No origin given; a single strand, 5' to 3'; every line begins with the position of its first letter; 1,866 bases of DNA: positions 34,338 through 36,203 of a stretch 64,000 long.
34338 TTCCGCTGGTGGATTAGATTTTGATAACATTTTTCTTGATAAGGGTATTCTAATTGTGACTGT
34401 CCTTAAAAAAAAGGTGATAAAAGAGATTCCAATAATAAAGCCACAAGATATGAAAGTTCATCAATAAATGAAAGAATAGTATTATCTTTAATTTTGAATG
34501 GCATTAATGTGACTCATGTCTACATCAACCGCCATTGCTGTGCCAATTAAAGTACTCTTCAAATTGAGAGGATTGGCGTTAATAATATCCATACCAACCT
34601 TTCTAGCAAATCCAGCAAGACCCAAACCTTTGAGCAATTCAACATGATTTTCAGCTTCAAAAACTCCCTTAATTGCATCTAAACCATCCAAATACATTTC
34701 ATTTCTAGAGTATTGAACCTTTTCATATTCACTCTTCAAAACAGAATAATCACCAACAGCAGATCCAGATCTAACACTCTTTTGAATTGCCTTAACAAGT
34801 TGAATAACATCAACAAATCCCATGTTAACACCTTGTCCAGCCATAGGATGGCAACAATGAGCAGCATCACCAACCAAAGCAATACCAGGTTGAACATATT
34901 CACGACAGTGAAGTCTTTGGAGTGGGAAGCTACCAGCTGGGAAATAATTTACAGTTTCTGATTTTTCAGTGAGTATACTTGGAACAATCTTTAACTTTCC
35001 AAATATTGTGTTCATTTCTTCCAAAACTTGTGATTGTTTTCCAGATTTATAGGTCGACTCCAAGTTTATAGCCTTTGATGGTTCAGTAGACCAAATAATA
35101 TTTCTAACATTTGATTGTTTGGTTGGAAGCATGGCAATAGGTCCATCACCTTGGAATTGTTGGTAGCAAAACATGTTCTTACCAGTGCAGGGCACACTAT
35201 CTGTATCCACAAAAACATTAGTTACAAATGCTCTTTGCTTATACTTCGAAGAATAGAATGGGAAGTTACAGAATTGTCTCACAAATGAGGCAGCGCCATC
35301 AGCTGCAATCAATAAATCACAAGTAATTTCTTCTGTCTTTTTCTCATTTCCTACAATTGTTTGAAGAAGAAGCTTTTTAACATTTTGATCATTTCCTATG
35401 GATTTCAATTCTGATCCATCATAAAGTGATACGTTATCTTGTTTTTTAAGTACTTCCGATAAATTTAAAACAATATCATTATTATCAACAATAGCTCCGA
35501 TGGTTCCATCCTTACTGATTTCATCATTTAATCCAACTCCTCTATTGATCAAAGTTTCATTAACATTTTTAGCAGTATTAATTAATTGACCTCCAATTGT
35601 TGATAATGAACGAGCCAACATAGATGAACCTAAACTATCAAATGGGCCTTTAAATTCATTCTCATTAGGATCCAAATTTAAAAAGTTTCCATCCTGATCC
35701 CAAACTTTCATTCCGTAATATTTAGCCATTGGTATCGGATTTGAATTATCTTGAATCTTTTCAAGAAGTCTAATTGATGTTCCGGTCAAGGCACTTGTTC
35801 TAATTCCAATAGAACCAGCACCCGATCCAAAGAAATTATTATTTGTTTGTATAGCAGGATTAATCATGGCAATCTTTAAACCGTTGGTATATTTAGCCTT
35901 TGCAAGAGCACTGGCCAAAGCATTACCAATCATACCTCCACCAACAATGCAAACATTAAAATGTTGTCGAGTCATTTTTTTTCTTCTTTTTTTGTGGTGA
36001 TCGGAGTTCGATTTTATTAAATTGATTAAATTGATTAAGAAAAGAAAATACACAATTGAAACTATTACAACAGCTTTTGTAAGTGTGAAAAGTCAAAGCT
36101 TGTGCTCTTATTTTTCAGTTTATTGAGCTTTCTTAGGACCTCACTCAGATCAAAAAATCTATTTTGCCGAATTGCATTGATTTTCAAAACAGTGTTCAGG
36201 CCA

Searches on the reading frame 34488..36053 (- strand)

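Call 7: search_protein_families(library=pfam, proteins=[window:34488-36053:-])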
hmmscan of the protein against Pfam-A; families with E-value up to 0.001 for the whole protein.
window:34488-36053:- (521 aa): 3 families
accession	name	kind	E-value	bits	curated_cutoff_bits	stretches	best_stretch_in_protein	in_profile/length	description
PF01494.25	FAD_binding_3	-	3.8e-24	86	22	1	33-428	3-323/349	FAD binding domain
PF07992.20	Pyr_redox_2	-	2.9e-05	24.1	26.1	0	27-55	140-166/291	Pyridine nucleotide-disulphide oxidoreductase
PF08491.16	SE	-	4.4e-05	23.1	20.1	1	375-445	116-182/276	Squalene epoxidase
